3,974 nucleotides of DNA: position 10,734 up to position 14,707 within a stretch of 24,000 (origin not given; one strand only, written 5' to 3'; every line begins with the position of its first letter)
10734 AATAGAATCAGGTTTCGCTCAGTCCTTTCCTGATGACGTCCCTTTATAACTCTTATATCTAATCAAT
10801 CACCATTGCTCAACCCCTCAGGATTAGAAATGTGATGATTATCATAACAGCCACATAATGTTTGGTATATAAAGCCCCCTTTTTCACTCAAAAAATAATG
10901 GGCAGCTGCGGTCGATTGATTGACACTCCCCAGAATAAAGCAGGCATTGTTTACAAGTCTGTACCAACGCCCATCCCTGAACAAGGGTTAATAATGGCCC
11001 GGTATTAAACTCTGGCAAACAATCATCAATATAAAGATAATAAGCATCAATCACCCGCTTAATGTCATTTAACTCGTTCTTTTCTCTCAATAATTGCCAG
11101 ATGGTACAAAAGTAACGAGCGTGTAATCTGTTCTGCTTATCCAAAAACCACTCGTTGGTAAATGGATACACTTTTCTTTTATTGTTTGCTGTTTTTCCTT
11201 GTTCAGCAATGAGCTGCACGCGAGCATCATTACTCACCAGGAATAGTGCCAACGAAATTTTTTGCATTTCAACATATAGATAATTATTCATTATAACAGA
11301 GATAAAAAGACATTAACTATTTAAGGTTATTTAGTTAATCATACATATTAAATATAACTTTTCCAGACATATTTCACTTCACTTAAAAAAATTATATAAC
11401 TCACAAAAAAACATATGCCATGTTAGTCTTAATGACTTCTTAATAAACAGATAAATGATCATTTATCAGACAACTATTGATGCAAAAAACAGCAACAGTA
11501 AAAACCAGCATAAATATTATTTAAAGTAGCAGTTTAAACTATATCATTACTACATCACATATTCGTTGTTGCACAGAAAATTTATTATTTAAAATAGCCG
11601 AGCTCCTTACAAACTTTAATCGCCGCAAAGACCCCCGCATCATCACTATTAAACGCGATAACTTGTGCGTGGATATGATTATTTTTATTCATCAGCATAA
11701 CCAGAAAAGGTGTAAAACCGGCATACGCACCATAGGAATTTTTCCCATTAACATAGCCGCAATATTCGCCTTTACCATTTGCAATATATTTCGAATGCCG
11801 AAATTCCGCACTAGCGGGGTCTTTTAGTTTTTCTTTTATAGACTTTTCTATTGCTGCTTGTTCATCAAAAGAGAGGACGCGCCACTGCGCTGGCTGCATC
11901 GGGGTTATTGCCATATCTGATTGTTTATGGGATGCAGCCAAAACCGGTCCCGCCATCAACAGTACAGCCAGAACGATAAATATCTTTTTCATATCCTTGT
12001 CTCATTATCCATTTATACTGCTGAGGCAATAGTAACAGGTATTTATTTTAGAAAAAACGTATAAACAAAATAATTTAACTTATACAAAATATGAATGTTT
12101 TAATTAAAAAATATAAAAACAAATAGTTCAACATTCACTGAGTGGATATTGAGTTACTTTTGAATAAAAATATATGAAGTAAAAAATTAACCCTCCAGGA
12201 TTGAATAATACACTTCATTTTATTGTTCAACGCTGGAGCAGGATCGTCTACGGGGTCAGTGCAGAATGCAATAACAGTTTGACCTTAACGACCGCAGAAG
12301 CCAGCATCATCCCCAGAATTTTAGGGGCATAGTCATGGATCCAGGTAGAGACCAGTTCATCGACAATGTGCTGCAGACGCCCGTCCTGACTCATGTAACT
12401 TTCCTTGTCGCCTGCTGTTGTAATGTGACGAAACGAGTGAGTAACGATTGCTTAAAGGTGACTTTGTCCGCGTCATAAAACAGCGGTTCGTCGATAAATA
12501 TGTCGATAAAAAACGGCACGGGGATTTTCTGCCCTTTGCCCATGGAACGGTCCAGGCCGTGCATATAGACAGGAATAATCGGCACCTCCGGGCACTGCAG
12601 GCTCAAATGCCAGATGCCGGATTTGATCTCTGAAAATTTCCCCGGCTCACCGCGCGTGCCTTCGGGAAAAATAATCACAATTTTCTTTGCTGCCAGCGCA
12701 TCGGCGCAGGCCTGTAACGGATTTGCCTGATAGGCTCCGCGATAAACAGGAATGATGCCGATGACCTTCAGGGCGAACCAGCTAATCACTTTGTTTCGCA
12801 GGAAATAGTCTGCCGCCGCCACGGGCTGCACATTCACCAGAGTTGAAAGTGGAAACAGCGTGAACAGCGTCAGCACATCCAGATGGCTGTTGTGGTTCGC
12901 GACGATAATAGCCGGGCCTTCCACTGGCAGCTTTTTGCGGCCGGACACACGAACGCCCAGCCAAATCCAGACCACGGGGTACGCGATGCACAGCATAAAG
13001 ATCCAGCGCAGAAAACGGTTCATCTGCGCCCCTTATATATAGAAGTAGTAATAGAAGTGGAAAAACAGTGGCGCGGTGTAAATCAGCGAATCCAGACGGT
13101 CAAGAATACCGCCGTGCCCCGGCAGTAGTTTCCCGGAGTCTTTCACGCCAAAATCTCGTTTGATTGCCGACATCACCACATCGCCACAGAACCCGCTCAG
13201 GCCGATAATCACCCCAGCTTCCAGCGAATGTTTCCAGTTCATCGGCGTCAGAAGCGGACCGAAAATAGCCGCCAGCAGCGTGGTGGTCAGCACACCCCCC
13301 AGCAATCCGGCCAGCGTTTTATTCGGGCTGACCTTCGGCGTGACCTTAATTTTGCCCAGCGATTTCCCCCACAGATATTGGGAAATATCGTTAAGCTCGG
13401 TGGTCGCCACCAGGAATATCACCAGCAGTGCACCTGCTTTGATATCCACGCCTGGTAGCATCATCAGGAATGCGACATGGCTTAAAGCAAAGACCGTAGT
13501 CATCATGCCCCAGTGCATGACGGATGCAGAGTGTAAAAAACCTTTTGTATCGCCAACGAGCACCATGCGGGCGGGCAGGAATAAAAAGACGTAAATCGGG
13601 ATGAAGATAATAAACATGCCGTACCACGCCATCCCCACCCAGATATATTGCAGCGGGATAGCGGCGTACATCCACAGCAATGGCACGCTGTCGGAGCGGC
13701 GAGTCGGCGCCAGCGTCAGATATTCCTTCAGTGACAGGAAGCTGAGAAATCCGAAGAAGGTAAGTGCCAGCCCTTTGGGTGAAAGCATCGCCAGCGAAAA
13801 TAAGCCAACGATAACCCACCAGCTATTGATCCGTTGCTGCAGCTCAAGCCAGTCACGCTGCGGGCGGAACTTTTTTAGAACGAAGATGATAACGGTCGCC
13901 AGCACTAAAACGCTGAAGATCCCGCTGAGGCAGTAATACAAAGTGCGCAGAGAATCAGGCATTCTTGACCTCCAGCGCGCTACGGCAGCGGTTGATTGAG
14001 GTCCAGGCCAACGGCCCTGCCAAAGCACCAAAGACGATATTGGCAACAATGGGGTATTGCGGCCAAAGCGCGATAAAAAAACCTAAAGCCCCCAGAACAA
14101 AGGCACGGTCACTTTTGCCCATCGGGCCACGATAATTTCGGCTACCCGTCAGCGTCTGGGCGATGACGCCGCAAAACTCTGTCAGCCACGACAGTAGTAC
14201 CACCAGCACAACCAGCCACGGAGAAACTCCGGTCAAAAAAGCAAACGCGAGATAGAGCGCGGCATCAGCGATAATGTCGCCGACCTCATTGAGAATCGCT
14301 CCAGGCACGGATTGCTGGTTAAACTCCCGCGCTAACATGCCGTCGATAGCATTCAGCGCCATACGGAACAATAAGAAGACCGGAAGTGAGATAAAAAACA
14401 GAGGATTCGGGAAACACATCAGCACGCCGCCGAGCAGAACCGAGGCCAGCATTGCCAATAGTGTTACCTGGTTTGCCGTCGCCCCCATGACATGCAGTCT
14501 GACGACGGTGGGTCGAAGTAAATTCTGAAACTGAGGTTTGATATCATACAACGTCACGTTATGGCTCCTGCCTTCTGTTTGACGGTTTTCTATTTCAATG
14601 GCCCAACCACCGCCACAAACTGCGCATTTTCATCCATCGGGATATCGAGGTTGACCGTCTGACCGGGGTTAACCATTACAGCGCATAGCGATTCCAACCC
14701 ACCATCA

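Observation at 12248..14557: Self-contained accessory phospholipid module: CDP-alcohol phosphatidyltransferase, CdsA paralogue and PlsC paralogue in one tightly coupled operon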

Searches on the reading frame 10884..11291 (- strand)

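Call 4: search_protein_families(library=pfam, proteins=[window:10884-11291:-], max_evalue=0.01)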
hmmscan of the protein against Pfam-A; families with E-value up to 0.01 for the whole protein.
window:10884-11291:- (135 aa): 1 family
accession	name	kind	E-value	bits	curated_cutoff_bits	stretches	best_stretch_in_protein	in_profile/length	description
PF05280.16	FlhC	-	4e-16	59.7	27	1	25-125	41-139/173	Flagellar transcriptional activator (FlhC)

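Call 5: search_protein_families(library=ncbifam, proteins=[window:10884-11291:-], max_evalue=0.01)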
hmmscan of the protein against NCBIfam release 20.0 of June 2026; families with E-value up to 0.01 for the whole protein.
window:10884-11291:- (135 aa): 1 family
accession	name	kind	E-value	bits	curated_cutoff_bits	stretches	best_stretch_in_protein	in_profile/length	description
NF009365.1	PRK12722.1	equivalog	8.9e-17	61.4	216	1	40-125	53-136/170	flagellar transcriptional regulator FlhC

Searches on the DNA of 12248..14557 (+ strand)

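Call 10: search_dna_similar(query=window:12248-14557:+, collection=ecoli_genomes, mode=distant, max_rows=10)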
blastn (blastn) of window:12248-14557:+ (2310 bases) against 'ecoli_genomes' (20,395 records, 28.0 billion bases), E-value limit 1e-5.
Records with a match: 4116; places in all: 4131; records where one place covers at least 80% of the query: 0.
Genomes with a match: 4113 of 5426; with a place that covers at least 80% of the query: 0. Places per genome that has any: lowest 1, median 1, highest 2. On chromosomes: 4124 places; on plasmids: 7.
Best place of each record, by identity: 60-80% 4116.
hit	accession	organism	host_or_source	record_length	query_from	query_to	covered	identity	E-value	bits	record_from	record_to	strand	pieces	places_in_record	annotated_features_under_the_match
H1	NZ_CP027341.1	Escherichia coli strain 2015C-3121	Homo sapiens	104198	322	1525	52%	67.2%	1e-93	354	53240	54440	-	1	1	phosphatidate cytidylyltransferase | lysophospholipid acyltransferase family protein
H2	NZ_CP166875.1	Escherichia coli strain 48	Fecal sample from a deer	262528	322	1525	52%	67.1%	2e-95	360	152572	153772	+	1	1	phosphatidate cytidylyltransferase | lysophospholipid acyltransferase family protein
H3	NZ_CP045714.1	Escherichia coli strain FHI_NMBU_11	Homo sapiens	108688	322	1525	52%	66.9%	1e-92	352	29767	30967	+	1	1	phosphatidate cytidylyltransferase | lysophospholipid acyltransferase family protein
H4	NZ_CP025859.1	Escherichia coli strain 504239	Homo sapiens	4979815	27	2159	31%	69.5%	5e-28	285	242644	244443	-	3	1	ynbB: phosphatidate cytidylyltransferase | ynbA: CDP-alcohol phosphatidyltransferase family protein | ynbC: bifunctional alpha/beta hydrolase/class I SAM-dependent ...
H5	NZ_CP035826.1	Escherichia coli strain 67-1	Homo sapiens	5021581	27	2159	31%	69.5%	5e-28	285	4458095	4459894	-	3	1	ynbB: phosphatidate cytidylyltransferase | ynbA: CDP-alcohol phosphatidyltransferase family protein | ynbC: bifunctional alpha/beta hydrolase/class I SAM-dependent ...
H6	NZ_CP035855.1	Escherichia coli TW11681 strain TW11681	-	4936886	27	2159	31%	69.5%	5e-28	285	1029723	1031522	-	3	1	ynbB: phosphatidate cytidylyltransferase | ynbA: CDP-alcohol phosphatidyltransferase family protein | ynbC: bifunctional alpha/beta hydrolase/class I SAM-dependent ...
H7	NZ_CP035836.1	Escherichia coli strain WS1933D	Homo sapiens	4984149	27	2159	31%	69.5%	5e-28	285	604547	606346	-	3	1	ynbB: phosphatidate cytidylyltransferase | ynbA: CDP-alcohol phosphatidyltransferase family protein | ynbC: bifunctional alpha/beta hydrolase/class I SAM-dependent ...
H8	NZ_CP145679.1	Escherichia coli strain S1-NGR-02-A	Homo sapiens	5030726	27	2159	31%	69.5%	5e-28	285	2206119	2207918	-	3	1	ynbB: phosphatidate cytidylyltransferase | ynbA: CDP-alcohol phosphatidyltransferase family protein | ynbC: bifunctional alpha/beta hydrolase/class I SAM-dependent ...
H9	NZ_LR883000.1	Escherichia coli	-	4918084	27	2159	31%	69.5%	5e-28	285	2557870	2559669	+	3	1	ynbB: phosphatidate cytidylyltransferase | ynbA: CDP-alcohol phosphatidyltransferase family protein | ynbC: bifunctional alpha/beta hydrolase/class I SAM-dependent ...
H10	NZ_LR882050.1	Escherichia coli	Aves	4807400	27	2159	31%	69.5%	5e-28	285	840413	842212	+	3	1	ynbB: phosphatidate cytidylyltransferase | ynbA: CDP-alcohol phosphatidyltransferase family protein | ynbC: bifunctional alpha/beta hydrolase/class I SAM-dependent ...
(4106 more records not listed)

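Call 11: get_annotated_region(hit=H1, flank=6000)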
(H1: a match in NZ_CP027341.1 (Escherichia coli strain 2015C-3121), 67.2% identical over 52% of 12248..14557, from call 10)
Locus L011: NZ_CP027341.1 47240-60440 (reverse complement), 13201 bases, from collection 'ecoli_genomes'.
description: Escherichia coli strain 2015C-3121 plasmid unnamed
organism: Escherichia coli strain 2015C-3121 (NCBI taxid 562)
replicon: plasmid unnamed; assembly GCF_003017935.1
host: Homo sapiens; source: stool; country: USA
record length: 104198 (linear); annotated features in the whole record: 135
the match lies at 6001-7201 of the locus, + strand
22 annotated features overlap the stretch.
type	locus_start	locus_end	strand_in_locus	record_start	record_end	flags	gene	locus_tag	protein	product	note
CDS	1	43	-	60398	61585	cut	-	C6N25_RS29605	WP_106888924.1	IS91 family transposase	-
CDS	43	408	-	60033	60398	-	-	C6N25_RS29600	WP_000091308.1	hypothetical protein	-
CDS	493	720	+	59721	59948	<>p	-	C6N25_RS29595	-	DDE-type integrase/transposase/recombinase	incomplete; partial in the middle of a contig; missing N-terminus and C-terminus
CDS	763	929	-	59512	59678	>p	-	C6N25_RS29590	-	IS4 family transposase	frameshifted; incomplete; partial in the middle of a contig; missing C-terminus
CDS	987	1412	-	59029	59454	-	nudI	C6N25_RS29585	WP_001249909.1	nucleoside triphosphatase NudI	-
CDS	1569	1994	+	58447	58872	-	tnpA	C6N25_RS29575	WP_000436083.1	IS66-like element accessory protein TnpA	-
CDS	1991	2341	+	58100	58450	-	tnpB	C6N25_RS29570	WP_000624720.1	IS66 family insertion sequence element accessory protein TnpB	TnpB, as the term is used for proteins encoded by IS66 family insertion elements, is considered an accessory protein, ...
CDS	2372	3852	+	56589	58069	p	tnpC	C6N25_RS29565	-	IS66 family transposase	frameshifted; internal stop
CDS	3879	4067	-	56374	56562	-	-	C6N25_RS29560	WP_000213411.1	hypothetical protein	-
CDS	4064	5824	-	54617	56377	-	-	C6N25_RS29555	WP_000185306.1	bifunctional alpha/beta hydrolase/class I SAM-dependent methyltransferase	-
CDS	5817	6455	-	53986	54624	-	-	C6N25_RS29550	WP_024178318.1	lysophospholipid acyltransferase family protein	-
CDS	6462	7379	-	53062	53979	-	-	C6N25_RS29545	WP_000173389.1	phosphatidate cytidylyltransferase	-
CDS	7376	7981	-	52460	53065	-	-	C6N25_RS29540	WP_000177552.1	CDP-alcohol phosphatidyltransferase family protein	-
CDS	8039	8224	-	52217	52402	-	-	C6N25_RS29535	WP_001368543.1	hypothetical protein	-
CDS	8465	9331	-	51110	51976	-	-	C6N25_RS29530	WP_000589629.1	DMT family transporter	-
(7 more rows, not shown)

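Call 12: get_annotated_region(hit=H4, flank=5000)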
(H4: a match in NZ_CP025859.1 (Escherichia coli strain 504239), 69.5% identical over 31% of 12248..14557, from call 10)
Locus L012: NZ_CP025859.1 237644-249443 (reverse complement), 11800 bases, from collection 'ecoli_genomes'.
description: Escherichia coli strain 504239 chromosome, complete genome
organism: Escherichia coli strain 504239 (NCBI taxid 562)
replicon: chromosome; assembly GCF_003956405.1
host: Homo sapiens; source: stool; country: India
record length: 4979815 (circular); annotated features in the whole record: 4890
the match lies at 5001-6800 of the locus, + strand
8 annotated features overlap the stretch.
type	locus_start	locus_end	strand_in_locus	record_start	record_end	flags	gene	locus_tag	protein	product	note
CDS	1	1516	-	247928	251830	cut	hrpA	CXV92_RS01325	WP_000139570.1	ATP-dependent RNA helicase HrpA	-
CDS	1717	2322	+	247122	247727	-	azoR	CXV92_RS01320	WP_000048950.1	FMN-dependent NADH-azoreductase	-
CDS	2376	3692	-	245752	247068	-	ynbD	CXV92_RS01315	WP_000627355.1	phosphatase PAP2/dual specificity phosphatase family protein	-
CDS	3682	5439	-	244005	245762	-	ynbC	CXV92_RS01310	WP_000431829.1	bifunctional alpha/beta hydrolase/class I SAM-dependent methyltransferase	-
CDS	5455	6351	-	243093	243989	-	ynbB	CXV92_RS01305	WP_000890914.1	phosphatidate cytidylyltransferase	-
CDS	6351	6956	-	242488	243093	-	ynbA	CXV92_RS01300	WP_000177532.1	CDP-alcohol phosphatidyltransferase family protein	-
CDS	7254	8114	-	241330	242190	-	pdxI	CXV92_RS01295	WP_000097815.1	pyridoxine 4-dehydrogenase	-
CDS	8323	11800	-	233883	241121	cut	-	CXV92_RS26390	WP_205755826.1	autotransporter domain-containing protein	-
